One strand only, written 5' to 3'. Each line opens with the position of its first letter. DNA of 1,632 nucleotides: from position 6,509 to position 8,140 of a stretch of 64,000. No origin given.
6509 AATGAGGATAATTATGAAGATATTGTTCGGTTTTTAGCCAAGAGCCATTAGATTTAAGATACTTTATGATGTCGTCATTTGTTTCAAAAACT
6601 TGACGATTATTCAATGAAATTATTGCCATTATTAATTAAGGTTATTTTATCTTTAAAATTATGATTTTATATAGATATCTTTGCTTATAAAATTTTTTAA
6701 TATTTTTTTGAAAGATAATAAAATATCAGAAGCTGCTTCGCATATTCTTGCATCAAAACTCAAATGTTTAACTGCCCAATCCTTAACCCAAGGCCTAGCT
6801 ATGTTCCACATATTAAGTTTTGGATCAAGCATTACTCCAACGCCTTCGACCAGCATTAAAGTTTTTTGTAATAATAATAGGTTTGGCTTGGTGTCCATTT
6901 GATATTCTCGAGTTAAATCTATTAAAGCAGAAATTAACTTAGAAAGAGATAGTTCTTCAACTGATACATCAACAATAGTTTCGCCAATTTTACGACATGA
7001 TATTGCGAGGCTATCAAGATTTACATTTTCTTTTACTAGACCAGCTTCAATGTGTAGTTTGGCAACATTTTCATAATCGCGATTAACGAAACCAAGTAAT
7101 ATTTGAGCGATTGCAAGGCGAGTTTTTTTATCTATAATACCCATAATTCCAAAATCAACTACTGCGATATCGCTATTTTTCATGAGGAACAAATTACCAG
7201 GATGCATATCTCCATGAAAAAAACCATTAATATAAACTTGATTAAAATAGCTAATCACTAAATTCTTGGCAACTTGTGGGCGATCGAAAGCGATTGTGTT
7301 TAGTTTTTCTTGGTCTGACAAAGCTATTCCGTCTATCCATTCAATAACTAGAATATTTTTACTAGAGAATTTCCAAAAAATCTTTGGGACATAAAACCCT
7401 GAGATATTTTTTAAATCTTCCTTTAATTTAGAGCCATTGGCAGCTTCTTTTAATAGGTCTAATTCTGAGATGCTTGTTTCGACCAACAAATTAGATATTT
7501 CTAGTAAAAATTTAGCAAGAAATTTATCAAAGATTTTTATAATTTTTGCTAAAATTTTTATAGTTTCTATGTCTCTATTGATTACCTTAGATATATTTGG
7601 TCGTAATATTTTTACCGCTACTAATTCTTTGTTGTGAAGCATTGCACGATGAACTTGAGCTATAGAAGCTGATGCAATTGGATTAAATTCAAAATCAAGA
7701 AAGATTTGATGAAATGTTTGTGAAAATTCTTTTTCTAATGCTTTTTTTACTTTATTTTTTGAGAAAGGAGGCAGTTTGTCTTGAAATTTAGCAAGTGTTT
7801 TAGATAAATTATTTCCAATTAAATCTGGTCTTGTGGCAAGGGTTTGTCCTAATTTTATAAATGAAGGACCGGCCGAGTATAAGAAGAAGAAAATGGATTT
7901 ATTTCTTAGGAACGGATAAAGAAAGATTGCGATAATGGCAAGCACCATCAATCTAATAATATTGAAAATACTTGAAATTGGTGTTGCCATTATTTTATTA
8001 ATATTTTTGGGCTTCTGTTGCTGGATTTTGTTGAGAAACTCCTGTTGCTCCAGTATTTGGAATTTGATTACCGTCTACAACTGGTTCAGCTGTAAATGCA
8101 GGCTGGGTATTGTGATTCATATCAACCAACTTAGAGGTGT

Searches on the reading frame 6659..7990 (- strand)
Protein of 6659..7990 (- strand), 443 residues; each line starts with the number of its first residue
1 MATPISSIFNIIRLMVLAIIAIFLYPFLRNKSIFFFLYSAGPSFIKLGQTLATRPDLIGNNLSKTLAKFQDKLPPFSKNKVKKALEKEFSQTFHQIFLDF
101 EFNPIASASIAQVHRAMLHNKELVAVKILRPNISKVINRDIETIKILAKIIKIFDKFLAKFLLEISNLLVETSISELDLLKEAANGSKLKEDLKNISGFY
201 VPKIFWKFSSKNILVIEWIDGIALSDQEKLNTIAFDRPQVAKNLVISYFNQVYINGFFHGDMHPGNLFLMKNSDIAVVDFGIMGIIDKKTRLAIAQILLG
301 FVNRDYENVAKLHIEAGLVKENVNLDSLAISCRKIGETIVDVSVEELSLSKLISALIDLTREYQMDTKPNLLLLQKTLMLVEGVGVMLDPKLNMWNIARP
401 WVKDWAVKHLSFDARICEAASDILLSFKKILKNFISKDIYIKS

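Call 7: search_protein_families(library=ncbifam, proteins=[window:6659-7990:-], max_evalue=0.00001)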
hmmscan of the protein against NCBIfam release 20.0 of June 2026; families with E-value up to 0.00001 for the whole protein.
window:6659-7990:- (443 aa): 4 families
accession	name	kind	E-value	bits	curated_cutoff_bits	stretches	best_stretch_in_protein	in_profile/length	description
TIGR01982.1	UbiB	equivalog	3.6e-138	460.8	487.55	1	37-414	56-434/436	2-polyprenylphenol 6-hydroxylase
NF003404.0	PRK04750.1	equivalog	6.3e-110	368.3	667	1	37-415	59-443/529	ubiquinone biosynthesis regulatory protein kinase UbiB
NF050082.1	ATPase_MABP1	exception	2e-35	122.4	800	1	45-338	65-359/435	macrolide-binding ATPase MABP-1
NF041310.1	Prot_Kin_Rio1_Halo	equivalog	3.1e-10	40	480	1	209-318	166-266/273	serine/threonine-protein kinase Rio1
